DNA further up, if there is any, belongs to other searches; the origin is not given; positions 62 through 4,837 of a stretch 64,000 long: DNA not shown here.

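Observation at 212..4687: Giant C25 peptidase with internal duplicated domain and C-terminal dockerin-like module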

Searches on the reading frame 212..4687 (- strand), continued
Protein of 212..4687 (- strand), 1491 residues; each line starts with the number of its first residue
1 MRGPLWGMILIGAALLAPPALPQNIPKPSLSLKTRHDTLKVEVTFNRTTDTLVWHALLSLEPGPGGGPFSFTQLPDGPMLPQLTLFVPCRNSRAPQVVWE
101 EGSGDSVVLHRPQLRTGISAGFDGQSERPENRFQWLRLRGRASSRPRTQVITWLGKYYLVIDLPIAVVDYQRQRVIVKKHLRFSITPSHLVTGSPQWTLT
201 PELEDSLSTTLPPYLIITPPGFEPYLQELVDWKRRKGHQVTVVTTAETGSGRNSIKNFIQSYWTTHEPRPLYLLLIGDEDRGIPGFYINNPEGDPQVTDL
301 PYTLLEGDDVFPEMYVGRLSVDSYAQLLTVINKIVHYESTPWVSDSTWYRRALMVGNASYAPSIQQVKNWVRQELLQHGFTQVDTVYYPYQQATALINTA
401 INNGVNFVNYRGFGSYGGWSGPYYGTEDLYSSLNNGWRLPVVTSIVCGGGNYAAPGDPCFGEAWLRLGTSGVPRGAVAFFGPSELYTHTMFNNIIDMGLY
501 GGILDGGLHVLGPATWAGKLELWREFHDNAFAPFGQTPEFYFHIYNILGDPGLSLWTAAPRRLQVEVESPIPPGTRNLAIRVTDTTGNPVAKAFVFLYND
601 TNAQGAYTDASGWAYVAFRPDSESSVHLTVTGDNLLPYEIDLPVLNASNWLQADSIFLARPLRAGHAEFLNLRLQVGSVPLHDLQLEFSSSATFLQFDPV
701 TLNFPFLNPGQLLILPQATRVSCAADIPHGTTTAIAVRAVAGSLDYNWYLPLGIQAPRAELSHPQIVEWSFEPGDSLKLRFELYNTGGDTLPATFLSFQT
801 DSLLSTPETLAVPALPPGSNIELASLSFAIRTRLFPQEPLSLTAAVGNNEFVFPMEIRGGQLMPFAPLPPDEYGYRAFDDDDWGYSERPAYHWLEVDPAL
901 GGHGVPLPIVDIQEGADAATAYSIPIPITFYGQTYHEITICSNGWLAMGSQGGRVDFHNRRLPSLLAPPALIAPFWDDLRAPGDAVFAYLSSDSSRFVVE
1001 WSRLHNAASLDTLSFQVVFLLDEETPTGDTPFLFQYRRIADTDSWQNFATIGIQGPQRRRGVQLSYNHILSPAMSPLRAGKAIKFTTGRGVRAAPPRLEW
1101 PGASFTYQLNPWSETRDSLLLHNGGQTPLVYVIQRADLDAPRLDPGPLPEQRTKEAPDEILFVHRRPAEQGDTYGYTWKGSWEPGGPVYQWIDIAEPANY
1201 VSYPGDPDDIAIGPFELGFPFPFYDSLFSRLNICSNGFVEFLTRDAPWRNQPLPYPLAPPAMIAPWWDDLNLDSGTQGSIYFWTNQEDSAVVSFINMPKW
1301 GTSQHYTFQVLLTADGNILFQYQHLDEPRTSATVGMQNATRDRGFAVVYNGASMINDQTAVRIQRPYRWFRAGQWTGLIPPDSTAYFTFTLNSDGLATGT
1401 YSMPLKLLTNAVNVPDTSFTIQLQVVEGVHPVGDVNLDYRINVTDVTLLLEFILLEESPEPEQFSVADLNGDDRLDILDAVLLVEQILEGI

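Call 8: find_homologous_proteins(query=window:212-4687:-)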
Query window:212-4687:- (1491 aa): 310 proteins with E <= 0.001 among 8000 candidates; the best 120 are listed.
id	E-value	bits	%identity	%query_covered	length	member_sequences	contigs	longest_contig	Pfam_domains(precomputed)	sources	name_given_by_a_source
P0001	0.0e+0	3491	100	100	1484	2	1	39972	PF00404.25,PF06119.20,PF01364.25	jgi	-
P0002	0.0e+0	1211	44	88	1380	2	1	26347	PF06119.20,PF01364.25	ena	-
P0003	0.0e+0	1200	41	99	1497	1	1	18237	PF00404.25,PF06119.20,PF01364.25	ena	-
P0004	0.0e+0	1198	41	95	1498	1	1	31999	PF00404.25,PF01364.25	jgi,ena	-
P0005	0.0e+0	1186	41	95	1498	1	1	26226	PF08126.17,PF06119.20,PF01364.25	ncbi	-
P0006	0.0e+0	1167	43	86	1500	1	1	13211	PF00404.25,PF06119.20,PF01364.25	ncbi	-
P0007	0.0e+0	1166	39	98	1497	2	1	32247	PF01364.25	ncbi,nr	ncbi:MAG: C25 family cysteine peptidase [Candidatus Marinimicrobia bacterium]|nr:C25 family cysteine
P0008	0.0e+0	1165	40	98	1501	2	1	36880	PF00404.25,PF06119.20,PF01364.25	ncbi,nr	ncbi:MAG: hypothetical protein K9N29_03500 [Candidatus Marinimicrobia bacterium]|nr:hypothetical pro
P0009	0.0e+0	1164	42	93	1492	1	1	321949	PF06119.20,PF01364.25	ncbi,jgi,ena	-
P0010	0.0e+0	1164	40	100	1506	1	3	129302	PF00404.25,PF06119.20,PF01364.25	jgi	-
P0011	0.0e+0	1163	40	98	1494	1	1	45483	PF00404.25,PF06119.20,PF01364.25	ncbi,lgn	-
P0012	0.0e+0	1162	40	98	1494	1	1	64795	PF00404.25,PF06119.20,PF01364.25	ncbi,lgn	-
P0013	0.0e+0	1155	39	100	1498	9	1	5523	PF01364.25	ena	-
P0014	0.0e+0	1150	42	86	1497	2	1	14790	PF01364.25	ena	-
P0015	0.0e+0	1148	39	95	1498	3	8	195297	PF06119.20,PF01364.25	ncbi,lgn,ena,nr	ncbi:MAG: hypothetical protein H8E26_10190 [FCB group bacterium]|nr:hypothetical protein [FCB group 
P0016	0.0e+0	1148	42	86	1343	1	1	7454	PF02369.23,PF00404.25,PF06119.20,PF01364.25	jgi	-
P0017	0.0e+0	1147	39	100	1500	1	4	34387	PF01364.25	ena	-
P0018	0.0e+0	1144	40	98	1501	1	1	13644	PF00404.25,PF06119.20,PF01364.25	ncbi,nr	ncbi:MAG: C25 family cysteine peptidase [Candidatus Marinimicrobia bacterium]|nr:C25 family cysteine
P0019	0.0e+0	1141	40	90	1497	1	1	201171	PF08126.17,PF00404.25,PF06119.20,PF01364.25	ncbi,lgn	-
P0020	0.0e+0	1141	41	86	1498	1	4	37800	PF08126.17,PF00404.25,PF06119.20,PF01364.25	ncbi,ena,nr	ncbi:MAG: hypothetical protein ISR87_10450 [Candidatus Marinimicrobia bacterium]|nr:hypothetical pro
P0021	0.0e+0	1141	41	95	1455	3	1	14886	PF06119.20,PF01364.25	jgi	-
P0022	0.0e+0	1141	39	98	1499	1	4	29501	PF01364.25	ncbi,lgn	-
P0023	0.0e+0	1140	39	98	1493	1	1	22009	PF06119.20,PF01364.25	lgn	-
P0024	0.0e+0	1139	42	86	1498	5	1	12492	PF08126.17,PF06119.20,PF01364.25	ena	-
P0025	0.0e+0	1138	39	99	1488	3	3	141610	PF00404.25,PF06119.20,PF01364.25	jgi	-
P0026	0.0e+0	1138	39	99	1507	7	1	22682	PF00404.25,PF06119.20,PF01364.25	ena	-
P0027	0.0e+0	1136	39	100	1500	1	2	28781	PF01364.25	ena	-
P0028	0.0e+0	1135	40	98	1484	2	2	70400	PF00404.25,PF06119.20,PF01364.25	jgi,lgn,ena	-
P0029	0.0e+0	1134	42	86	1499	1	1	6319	PF06119.20,PF01364.25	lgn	-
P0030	0.0e+0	1134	43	86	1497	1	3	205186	PF00404.25,PF06119.20,PF01364.25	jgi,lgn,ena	-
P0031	0.0e+0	1134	39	99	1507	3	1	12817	PF06119.20,PF01364.25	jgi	jgi:hypothetical protein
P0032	0.0e+0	1133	42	86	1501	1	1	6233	PF06119.20,PF01364.25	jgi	-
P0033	0.0e+0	1131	38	100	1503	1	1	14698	PF06119.20,PF01364.25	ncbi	-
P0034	0.0e+0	1131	39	98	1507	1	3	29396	PF06119.20,PF01364.25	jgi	-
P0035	0.0e+0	1130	43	85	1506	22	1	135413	PF06119.20,PF01364.25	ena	-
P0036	0.0e+0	1128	42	86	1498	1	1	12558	PF01364.25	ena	-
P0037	0.0e+0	1127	39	98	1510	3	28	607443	PF00404.25,PF06119.20,PF01364.25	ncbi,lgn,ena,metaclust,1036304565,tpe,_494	metaclust:\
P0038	0.0e+0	1125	38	99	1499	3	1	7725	PF01364.25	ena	-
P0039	0.0e+0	1124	39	98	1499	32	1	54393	PF00404.25,PF06119.20,PF01364.25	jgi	-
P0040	0.0e+0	1122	39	99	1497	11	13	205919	PF06119.20,PF01364.25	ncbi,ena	-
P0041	0.0e+0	1118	39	98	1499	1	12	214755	PF01364.25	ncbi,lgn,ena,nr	ncbi:MAG: hypothetical protein H8E26_01255 [FCB group bacterium]|nr:hypothetical protein [FCB group 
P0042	0.0e+0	1118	38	100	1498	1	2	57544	PF06119.20,PF01364.25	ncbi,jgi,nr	ncbi:hypothetical protein HQ531_01050 [bacterium]|nr:hypothetical protein [bacterium]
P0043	0.0e+0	1117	39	95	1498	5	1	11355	PF01364.25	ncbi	-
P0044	0.0e+0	1117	39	98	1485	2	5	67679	PF00404.25,PF06119.20,PF01364.25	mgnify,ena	mgnify:CR=1 FL=1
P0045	0.0e+0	1116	39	98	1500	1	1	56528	PF01364.25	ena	-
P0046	0.0e+0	1115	39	98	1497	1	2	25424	PF00404.25,PF06119.20,PF01364.25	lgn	-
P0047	0.0e+0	1115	41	86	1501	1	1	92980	PF00404.25,PF06119.20,PF01364.25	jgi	-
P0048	0.0e+0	1114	39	98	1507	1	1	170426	PF00404.25,PF06119.20,PF01364.25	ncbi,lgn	-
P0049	0.0e+0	1114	39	98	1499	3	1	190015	PF06119.20,PF01364.25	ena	-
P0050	0.0e+0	1113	40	95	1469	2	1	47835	PF00404.25,PF06119.20,PF01364.25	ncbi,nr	ncbi:hypothetical protein HQ531_05235 [bacterium]|nr:hypothetical protein [bacterium]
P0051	0.0e+0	1111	38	97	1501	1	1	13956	PF00404.25,PF06119.20,PF01364.25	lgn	-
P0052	0.0e+0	1110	41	86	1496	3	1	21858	PF06119.20,PF01364.25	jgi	-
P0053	0.0e+0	1110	38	98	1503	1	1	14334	PF00404.25,PF06119.20,PF01364.25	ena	-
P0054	0.0e+0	1109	39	98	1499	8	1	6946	PF06119.20,PF01364.25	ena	-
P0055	0.0e+0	1109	38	98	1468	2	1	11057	PF06119.20,PF01364.25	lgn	-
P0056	0.0e+0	1109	39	98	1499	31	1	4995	PF06119.20,PF01364.25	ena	-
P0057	0.0e+0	1108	39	98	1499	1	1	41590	PF00404.25,PF06119.20,PF01364.25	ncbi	-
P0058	0.0e+0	1107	39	98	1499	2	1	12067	PF00404.25,PF01364.25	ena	-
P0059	0.0e+0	1106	39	98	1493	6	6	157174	PF00404.25,PF06119.20,PF01364.25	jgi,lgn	jgi:hypothetical protein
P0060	0.0e+0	1105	39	98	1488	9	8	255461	PF00404.25,PF06119.20,PF01364.25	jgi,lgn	jgi:hypothetical protein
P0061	0.0e+0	1104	42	86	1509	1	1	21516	PF00404.25,PF06119.20,PF01364.25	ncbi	-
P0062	0.0e+0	1104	40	89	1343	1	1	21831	PF00404.25,PF06119.20,PF01364.25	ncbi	-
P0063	0.0e+0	1100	43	86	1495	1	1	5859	PF00404.25,PF06119.20,PF01364.25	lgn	-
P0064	0.0e+0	1100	42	86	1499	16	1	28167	PF00404.25,PF06119.20,PF01364.25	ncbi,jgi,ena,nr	ncbi:MAG: hypothetical protein CO167_12265 [Candidatus Marinimicrobia bacterium CG_4_9_14_3_um_filte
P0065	0.0e+0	1100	38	98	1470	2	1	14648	PF00404.25,PF06119.20,PF01364.25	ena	-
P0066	0.0e+0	1100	39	98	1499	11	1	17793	PF06119.20,PF01364.25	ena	-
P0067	0.0e+0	1096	38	99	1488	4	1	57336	PF00404.25,PF06119.20,PF01364.25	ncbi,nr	ncbi:MAG: hypothetical protein HQ556_16250 [Candidatus Marinimicrobia bacterium]|nr:hypothetical pro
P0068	0.0e+0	1095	38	98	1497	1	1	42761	PF01364.25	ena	-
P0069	0.0e+0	1095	38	98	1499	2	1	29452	PF00404.25,PF06119.20,PF01364.25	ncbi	-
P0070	0.0e+0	1092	38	98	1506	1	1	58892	PF00404.25,PF06119.20,PF01364.25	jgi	-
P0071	0.0e+0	1091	38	98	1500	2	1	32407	PF00404.25,PF06119.20,PF01364.25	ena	-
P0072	0.0e+0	1090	38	99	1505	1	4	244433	PF00404.25,PF06119.20,PF01364.25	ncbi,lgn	-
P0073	0.0e+0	1089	38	98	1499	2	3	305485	PF06119.20,PF22544.3,PF01364.25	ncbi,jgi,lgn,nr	ncbi:MAG: hypothetical protein HQ556_03510 [Candidatus Marinimicrobia bacterium]|nr:hypothetical pro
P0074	0.0e+0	1087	38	98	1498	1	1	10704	PF00404.25,PF06119.20,PF01364.25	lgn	-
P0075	0.0e+0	1087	38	98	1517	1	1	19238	PF00404.25,PF06119.20,PF01364.25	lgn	-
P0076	0.0e+0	1077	38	99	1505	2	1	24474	PF00404.25,PF06119.20,PF01364.25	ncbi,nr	ncbi:MAG: hypothetical protein K9N29_05740 [Candidatus Marinimicrobia bacterium]|nr:hypothetical pro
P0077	0.0e+0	1076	39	96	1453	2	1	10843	PF06119.20,PF01364.25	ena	-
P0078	0.0e+0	1070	39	98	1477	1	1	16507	PF06119.20,PF01364.25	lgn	-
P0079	0.0e+0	1059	38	100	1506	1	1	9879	PF06119.20,PF01364.25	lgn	-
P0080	0.0e+0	1047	38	98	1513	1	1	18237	PF08126.17,PF06119.20,PF01364.25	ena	-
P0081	2.4e-200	686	38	63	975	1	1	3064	PF01364.25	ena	-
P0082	1.2e-178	614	40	59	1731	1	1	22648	PF18962.8,PF01364.25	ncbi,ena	-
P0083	3.9e-173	596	39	53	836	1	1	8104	PF01364.25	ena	-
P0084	5.6e-171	589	37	60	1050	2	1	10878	PF18962.8,PF13860.13,PF01364.25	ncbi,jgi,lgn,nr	ncbi:MAG: T9SS type A sorting domain-containing protein [Candidatus Marinimicrobia bacterium]|nr:T9S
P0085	1.0e-170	588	35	21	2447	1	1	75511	PF06280.19,PF07610.18,PF25249.1,PF22067.3,PF24507.2,PF22544.3,PF00082.28,PF22073.3,PF23755.2,PF19190.7,PF22148.2,PF15780.12,PF22076.3,PF24798.3,PF00635.33,PF13860.13,PF12371.15,PF06119.20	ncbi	ncbi:MAG: S8 family serine peptidase [Candidatus Krumholzibacteriia bacterium]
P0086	1.0e-169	585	39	62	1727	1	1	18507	PF18962.8,PF01364.25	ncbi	ncbi:MAG: C25 family cysteine peptidase [bacterium]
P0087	9.1e-165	568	31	82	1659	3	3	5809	PF08126.17,PF18962.8,PF01364.25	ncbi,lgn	-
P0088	2.3e-164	567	39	59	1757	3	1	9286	PF01364.25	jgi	jgi:hypothetical protein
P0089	7.4e-164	565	31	81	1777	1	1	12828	PF08126.17,PF18962.8,PF06119.20,PF01364.25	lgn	-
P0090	6.4e-163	562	38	59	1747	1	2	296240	PF18962.8,PF07705.18,PF01364.25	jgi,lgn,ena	-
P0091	1.2e-162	561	37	62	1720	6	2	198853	PF25560.2,PF18962.8,PF01364.25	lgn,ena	-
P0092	2.3e-162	560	36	64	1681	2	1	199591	PF18962.8,PF07705.18,PF01364.25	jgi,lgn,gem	-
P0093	2.6e-162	560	38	59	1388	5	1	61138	PF08126.17,PF18962.8,PF13620.13,PF01364.25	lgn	-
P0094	1.3e-160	555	37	59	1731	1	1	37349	PF18962.8,PF01364.25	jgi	jgi:hypothetical protein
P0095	1.4e-160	554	35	66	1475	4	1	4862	PF07705.18,PF01364.25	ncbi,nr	ncbi:hypothetical protein KKG05_10530, partial [bacterium]|nr:hypothetical protein [bacterium]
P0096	5.1e-159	549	37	62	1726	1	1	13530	PF18962.8,PF01364.25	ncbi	-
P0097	2.8e-157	544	38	60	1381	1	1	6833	PF08126.17,PF18962.8,PF01364.25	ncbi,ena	-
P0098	5.1e-155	536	36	63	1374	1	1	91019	PF08126.17,PF18962.8,PF01364.25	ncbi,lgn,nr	ncbi:MAG: C25 family cysteine peptidase [bacterium]|nr:C25 family cysteine peptidase [bacterium]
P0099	4.0e-153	530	35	60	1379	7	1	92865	PF08126.17,PF18962.8,PF01364.25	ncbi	-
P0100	1.2e-152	528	37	59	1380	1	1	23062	PF08126.17,PF18962.8,PF13620.13,PF01364.25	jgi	-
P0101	5.6e-152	526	30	80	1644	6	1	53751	PF08126.17,PF15780.12,PF02369.23,PF18962.8,PF06119.20,PF22544.3,PF01364.25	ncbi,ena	-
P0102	9.7e-152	525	36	59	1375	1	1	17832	PF08126.17,PF18962.8,PF01364.25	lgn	-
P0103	1.5e-151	525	34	59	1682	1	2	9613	PF08126.17,PF00404.25,PF01364.25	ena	-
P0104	1.0e-149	518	36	59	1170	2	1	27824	PF18962.8,PF13860.13,PF01364.25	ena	-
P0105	2.0e-149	518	35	59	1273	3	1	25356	PF08126.17,PF01364.25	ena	-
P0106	2.3e-149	517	37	60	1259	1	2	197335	PF08126.17,PF18962.8,PF01364.25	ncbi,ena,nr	ncbi:T9SS type A sorting domain-containing protein [candidate division KSB1 bacterium]|nr:T9SS type 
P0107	4.9e-148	513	35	59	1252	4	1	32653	PF08126.17,PF01364.25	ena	-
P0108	3.6e-146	507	35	59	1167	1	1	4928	PF18962.8,PF01364.25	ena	-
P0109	1.3e-145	505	36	59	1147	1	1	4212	PF18962.8,PF01364.25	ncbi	ncbi:MAG: C25 family cysteine peptidase, partial [Planctomycetota bacterium]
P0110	8.2e-145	502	34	60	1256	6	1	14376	PF08126.17,PF01364.25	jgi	jgi:hypothetical protein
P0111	2.1e-143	498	35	59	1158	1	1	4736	PF18962.8,PF13860.13,PF01364.25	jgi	-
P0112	2.7e-143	497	29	81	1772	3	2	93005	PF08126.17,PF06119.20,PF01364.25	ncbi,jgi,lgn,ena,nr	ncbi:MAG: hypothetical protein J7K40_08825 [candidate division Zixibacteria bacterium]|nr:hypothetic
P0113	6.3e-143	496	35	59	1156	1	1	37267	PF18962.8,PF01364.25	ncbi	ncbi:MAG: C25 family cysteine peptidase [bacterium]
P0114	2.0e-142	494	34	59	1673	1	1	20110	PF08126.17,PF00404.25,PF07705.18,PF01364.25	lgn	-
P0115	1.4e-141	491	35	59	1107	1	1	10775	PF13860.13,PF01364.25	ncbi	ncbi:MAG: C25 family cysteine peptidase [candidate division WOR-3 bacterium]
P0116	1.9e-141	491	33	60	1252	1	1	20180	PF08126.17,PF01364.25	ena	-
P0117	3.1e-141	490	35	59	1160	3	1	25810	PF18962.8,PF13860.13,PF01364.25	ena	-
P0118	4.6e-141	490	34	60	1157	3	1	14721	PF18962.8,PF13860.13,PF01364.25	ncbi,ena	-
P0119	6.3e-141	489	33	59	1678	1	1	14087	PF07705.18,PF01364.25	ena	-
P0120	9.4e-141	489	36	59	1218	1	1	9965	PF08126.17,PF13860.13,PF01364.25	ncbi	-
